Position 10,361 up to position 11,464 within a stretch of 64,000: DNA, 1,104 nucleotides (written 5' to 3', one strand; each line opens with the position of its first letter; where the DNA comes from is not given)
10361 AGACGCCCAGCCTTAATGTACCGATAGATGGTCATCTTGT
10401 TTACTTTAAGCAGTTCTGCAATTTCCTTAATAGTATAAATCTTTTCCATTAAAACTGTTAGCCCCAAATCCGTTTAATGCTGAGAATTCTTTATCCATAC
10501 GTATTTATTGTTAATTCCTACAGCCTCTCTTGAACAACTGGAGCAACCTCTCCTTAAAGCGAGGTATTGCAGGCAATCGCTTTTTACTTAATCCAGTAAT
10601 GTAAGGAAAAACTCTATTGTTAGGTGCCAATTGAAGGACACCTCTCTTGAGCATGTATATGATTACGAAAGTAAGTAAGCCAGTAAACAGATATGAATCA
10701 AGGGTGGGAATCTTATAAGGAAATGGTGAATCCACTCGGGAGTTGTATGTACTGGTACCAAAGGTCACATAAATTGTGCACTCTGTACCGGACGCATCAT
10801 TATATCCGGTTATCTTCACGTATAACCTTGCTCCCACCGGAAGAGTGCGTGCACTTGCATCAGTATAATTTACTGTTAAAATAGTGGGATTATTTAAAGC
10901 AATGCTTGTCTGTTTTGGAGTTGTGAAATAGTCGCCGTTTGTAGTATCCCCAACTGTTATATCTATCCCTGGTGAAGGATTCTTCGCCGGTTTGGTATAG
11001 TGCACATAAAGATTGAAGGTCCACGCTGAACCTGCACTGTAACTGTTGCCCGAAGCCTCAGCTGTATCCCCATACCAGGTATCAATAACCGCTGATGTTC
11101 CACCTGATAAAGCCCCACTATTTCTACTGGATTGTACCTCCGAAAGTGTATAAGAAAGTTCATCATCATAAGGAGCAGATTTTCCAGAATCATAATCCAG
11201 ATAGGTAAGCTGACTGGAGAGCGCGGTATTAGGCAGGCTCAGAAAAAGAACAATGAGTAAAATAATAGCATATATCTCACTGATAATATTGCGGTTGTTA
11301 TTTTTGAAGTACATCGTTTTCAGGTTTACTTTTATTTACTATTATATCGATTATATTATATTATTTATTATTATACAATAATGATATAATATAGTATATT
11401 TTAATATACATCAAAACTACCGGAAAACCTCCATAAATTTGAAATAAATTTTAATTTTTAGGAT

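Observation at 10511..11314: Candidate XrtG cargo: secreted beta-rich protein ending in motif-TM-basic tripartite tail followed by an unusual 37-aa basic extension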

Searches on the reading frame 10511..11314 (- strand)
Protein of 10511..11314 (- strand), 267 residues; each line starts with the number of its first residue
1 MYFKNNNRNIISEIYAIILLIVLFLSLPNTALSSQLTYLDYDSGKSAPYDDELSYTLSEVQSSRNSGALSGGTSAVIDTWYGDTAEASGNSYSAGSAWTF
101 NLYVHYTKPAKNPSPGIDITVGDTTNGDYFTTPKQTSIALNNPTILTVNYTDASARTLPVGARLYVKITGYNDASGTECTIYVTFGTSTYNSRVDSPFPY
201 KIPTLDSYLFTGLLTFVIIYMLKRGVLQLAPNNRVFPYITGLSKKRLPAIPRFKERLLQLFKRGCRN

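Call 4: search_protein_families(library=ncbifam, proteins=[window:10511-11314:-], max_evalue=0.01)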
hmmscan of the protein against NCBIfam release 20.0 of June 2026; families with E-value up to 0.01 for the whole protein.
window:10511-11314:- (267 aa): 0 families

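Call 5: search_protein_families(library=pfam, proteins=[window:10511-11314:-], max_evalue=0.01)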
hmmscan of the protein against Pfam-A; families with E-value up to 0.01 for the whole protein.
window:10511-11314:- (267 aa): 0 families

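Call 6: find_homologous_proteins(query=window:10511-11314:-, max_evalue=0.01)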
Query window:10511-11314:- (267 aa): 1 proteins with E <= 0.01 among 881 candidates.
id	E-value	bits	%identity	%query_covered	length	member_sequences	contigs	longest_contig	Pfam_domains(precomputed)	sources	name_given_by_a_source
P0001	2.9e-173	592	100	100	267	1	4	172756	-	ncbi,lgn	-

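Call 9: find_encoding_contigs(protein=P0001, flank=10000, max_places=6)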
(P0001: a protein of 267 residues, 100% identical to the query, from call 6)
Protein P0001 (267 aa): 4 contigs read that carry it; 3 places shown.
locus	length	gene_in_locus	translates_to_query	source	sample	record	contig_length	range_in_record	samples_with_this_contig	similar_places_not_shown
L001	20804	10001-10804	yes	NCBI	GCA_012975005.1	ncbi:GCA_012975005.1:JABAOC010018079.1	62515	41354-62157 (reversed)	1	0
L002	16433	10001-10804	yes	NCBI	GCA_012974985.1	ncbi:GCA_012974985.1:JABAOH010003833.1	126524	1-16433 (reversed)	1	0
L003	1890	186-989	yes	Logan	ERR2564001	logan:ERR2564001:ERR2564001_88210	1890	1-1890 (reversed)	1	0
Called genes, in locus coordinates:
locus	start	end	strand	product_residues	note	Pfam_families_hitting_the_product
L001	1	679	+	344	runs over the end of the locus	?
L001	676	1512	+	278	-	PF13489:Methyltransf_23, PF13847:Methyltransf_31, PF08241:Methyltransf_11, PF08242:Methyltransf_12, PF13649:Methyltransf_25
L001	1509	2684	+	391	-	PF13477:Glyco_trans_4_2, PF13439:Glyco_transf_4, PF13579:Glyco_trans_4_4, PF20706:GT4-conflict, PF00534:Glycos_transf_1, PF13692:Glyco_trans_1_4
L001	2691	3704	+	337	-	PF00535:Glycos_transf_2, PF13641:Glyco_tranf_2_3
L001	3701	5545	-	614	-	PF10131:PTPS_related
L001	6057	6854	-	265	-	PF05239:PRC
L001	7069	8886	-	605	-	PF13641:Glyco_tranf_2_3 (weak), PF00535:Glycos_transf_2, PF13641:Glyco_tranf_2_3, PF13632:Glyco_trans_2_3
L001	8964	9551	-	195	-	PF09721:Exosortase_EpsH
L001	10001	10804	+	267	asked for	-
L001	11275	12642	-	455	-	PF00990:GGDEF (weak), PF00563:EAL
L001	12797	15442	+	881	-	-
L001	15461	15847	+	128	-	PF00072:Response_reg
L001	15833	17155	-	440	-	-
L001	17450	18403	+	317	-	-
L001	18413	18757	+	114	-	-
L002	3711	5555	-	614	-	PF10131:PTPS_related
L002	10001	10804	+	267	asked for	-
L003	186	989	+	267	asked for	-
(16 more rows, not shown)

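Call 19: search_protein_representatives(protein=window:10511-11314:-)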
Query: 267 residues. Proteins with E-value up to 0.001 (for the whole library): 4; up to 1e-10: 1; up to 1e-30: 1. The best 4 are listed.
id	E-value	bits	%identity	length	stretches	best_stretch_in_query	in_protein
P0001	9.3e-174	592.0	100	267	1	1-267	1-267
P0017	2.9e-06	43.1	26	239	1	16-229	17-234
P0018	7.6e-06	41.7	30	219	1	15-221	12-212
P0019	9.3e-06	41.4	29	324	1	55-228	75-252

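Call 27: search_protein_families(library=ncbifam, proteins=[window:10511-11314:-, P0017, P0019, P0018], max_evalue=10)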
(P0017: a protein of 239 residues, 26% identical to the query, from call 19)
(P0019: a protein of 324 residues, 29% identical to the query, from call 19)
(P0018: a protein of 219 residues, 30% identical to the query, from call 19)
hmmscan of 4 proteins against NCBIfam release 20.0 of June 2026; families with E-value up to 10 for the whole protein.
window:10511-11314:- (267 aa): 0 families

P0017 (239 aa): 1 family
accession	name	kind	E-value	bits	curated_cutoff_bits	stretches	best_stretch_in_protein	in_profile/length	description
NF046088.1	anchor_EppA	equivalog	0.42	11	90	1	206-229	34-56/58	EPS-associated small membrane protein EppA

P0019 (324 aa): 0 families

P0018 (219 aa): 3 families
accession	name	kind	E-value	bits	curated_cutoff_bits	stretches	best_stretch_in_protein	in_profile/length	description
NF033554.9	floc_PepA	equivalog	0.0011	18.9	80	1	79-207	109-256/261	flocculation-associated PEP-CTERM protein PepA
NF052591.1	ArlG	equivalog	0.0057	16.7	110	1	10-34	7-31/148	archaellum stator protein ArlG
NF033507.3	Loki-CTERM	subfamily_domain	0.0079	16.5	19.9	1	194-214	7-25/27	Loki-CTERM sorting domain-containing protein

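Call 49: find_homologous_proteins(query=A2, max_evalue=0.001)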
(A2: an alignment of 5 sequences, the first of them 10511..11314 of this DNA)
Query A2 (5 sequences) (267 aa, profile of the alignment): 2 proteins with E <= 0.001 among 8000 candidates.
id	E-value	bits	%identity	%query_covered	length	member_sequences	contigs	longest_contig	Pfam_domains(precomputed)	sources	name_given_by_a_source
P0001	3.3e-110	386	100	100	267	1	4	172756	-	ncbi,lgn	-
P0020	1.0e-99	351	35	10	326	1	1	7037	-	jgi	jgi:hypothetical protein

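Call 50: find_encoding_contigs(protein=P0017, flank=6000, max_places=2)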
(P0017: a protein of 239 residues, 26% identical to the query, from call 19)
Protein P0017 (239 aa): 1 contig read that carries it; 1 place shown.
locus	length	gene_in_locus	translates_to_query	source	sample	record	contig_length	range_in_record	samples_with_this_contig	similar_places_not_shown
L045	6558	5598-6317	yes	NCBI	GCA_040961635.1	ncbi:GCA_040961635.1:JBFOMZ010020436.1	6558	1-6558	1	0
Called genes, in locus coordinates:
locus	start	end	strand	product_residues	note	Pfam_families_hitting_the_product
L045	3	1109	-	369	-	?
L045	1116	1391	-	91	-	PF01084:Ribosomal_S18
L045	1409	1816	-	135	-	PF00436:SSB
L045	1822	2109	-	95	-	PF01250:Ribosomal_S6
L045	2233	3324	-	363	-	PF01926:MMR_HSR1, PF02421:FeoB_N (weak), PF06071:YchF-GTPase_C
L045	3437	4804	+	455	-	PF00563:EAL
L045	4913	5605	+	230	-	-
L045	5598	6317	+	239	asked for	-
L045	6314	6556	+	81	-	?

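Call 51: find_encoding_contigs(protein=P0019, flank=6000, max_places=2)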
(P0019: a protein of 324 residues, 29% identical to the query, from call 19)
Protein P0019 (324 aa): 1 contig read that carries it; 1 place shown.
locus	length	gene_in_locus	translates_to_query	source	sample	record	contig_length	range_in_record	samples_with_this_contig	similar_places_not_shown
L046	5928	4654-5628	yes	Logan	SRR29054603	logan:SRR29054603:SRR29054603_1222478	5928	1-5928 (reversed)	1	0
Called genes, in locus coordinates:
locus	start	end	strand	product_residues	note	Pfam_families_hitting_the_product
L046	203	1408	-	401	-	PF00082:Peptidase_S8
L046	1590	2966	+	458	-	PF00990:GGDEF, PF00563:EAL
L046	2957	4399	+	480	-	PF00990:GGDEF, PF00563:EAL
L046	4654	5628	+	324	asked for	-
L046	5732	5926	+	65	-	?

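Call 52: find_encoding_contigs(protein=P0018, flank=6000, max_places=2)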
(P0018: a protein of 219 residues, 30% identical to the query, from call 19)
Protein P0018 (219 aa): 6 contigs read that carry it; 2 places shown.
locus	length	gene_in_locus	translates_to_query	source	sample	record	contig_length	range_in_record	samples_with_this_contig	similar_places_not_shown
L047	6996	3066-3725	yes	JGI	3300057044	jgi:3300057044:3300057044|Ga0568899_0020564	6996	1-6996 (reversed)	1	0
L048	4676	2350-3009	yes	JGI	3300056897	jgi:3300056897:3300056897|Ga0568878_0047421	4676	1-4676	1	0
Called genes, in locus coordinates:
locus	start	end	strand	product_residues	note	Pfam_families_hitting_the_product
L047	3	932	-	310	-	?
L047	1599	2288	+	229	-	PF00072:Response_reg, PF00486:Trans_reg_C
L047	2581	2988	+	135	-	-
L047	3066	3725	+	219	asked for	-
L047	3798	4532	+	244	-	PF13641:Glyco_tranf_2_3, PF00535:Glycos_transf_2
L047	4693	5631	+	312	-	PF00535:Glycos_transf_2, PF10111:Glyco_tranf_2_2 (weak), PF13641:Glyco_tranf_2_3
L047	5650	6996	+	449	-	?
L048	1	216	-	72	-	?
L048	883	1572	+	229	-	PF00072:Response_reg, PF00486:Trans_reg_C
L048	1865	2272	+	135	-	-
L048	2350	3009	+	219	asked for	-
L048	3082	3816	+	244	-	PF13641:Glyco_tranf_2_3, PF00535:Glycos_transf_2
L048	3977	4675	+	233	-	?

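Call 70: predict_structure(alignment_id=A2)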
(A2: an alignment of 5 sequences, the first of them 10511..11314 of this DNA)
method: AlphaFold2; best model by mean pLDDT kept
length: 267 residues; sequences in the alignment: 5
mean_pLDDT: 55.9   pTM: 0.48
mean pLDDT of the five models: 55.9, 51.9, 50.2, 45.4, 44.9
residues with pLDDT >= 90: 0; 70-90: 54; 50-70: 106; < 50: 107
segments of 3 or more residues with pLDDT < 50: 1-5, 28-38, 40-60, 86-89, 127-135, 187-207, 227-254, 261-267
pLDDT, mean of each block of 10 residues (from residue 1): 48 69 53 42 40 44 71 77 51 57 69 71 55 53 66 60 72 76 61 35 46 69 55 37 38 50 41
secondary structure, 60 per line:
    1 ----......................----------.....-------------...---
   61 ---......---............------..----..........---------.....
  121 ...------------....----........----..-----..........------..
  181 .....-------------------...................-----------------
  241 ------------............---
elements in order: H5-26 E37-41 E55-57 E64-69 E73-84 E97-106 E116-123 E136-139 E144-151 E163-172 E179-185 H205-223 H253-264

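Call 74: fold_search(model_id=the predicted structure, library=pdb)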
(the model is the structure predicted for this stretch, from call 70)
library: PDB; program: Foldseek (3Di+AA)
matches with E <= 10: 1717; with E <= 0.001: 2
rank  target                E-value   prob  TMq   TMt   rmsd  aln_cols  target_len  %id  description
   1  8yzo                  3.7e-04  1.00  0.27  0.16  10.6       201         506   13  Crystal structural analysis of PaL mutant L297M (released 2024-04-17)
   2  8yzn                  6.3e-04  0.99  0.26  0.16  10.7       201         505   13  Crystal structural analysis of PaL (released 2024-04-17)
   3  7vrp_C                1.1e-03  0.44  0.15  0.11  23.6       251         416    9  Structure of infectious bursal disease virus Gx strain (released 2022-03-30)
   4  6zps_AAA              1.1e-03  0.98  0.23  0.12  12.4       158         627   14  Structure of Unliganded MgGH51 a-L-Arabinofuranosidase Crystal Type 3 Collected at 2.75 A (released 2020-11-11)
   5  8a28_A                1.2e-03  0.96  0.20  0.16  11.5       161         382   14  Structure of the astacin zymogen of LAST-MAM from Limulus polyphemus (released 2022-10-19)
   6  2zez_A                1.3e-03  1.00  0.26  0.43  11.3       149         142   15  Family 16 Carbohydrate Binding Module-2 (released 2008-03-25)
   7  8ke9_A                1.4e-03  0.97  0.22  0.25   9.8       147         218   12  The CBD domain of cyanophage A-1(L) short tail fiber (released 2024-04-10)
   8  1gu3_A                1.8e-03  1.00  0.27  0.45  10.2       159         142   14  CBM4 structure and function (released 2002-09-26)
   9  2zex_A                1.8e-03  0.94  0.20  0.31  12.7       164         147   12  Family 16 carbohydrate binding module (released 2008-03-04)
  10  2bpa_2                1.8e-03  0.85  0.20  0.26  13.8       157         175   13  ATOMIC STRUCTURE OF SINGLE-STRANDED DNA BACTERIOPHAGE PHIX174 AND ITS FUNCTIONAL IMPLICATIONS (released 1991-12-03)
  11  7vrn_L                1.9e-03  0.47  0.16  0.11  23.9       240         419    8  Structure of infectious bursal disease virus Gt strain (released 2022-03-30)
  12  8zdp_v                2.0e-03  0.98  0.24  0.10  19.2       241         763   13  Cryo-EM structure of Mycobacteriophage Douge Central fiber (gp20) (released 2025-06-25)
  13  8zdq_v                2.0e-03  0.98  0.24  0.09  19.2       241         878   13  Cryo-EM structure of Mycobacteriophage Douge complete baseplate (gp13, gp17, gp23, gp16, gp18 and gp20) (released 2025-06-25)
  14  6tid_AAA              2.2e-03  0.93  0.22  0.36   9.7       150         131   11  Structure of the N terminal domain of Bc2L-C lectin (1-131) in complex with H-type 1 antigen (released 2020-01-22)
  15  7cz6                  2.2e-03  0.85  0.17  0.28  13.8       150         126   12  Protrusion structure of Omono River virus (released 2021-03-03)
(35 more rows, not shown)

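Call 80: search_protein_families(library=pfam, proteins=[P0017, P0019], max_evalue=0.01)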
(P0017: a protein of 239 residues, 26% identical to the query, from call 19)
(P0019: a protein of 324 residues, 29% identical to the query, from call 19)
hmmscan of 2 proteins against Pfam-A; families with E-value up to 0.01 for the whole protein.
P0017 (239 aa): 0 families

P0019 (324 aa): 0 families

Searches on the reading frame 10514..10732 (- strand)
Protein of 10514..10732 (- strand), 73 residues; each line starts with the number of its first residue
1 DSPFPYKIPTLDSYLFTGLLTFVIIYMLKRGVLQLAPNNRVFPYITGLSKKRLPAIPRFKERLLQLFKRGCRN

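Call 24: search_protein_families(library=ncbifam, proteins=[window:10514-10732:-], max_evalue=10)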
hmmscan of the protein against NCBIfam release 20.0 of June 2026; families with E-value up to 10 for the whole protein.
seq(73 aa): 1 family
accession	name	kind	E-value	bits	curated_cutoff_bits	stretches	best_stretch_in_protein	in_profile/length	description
TIGR00912.1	2A0309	subfamily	0.042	13.3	139.55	1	9-49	111-151/357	endospore germination permease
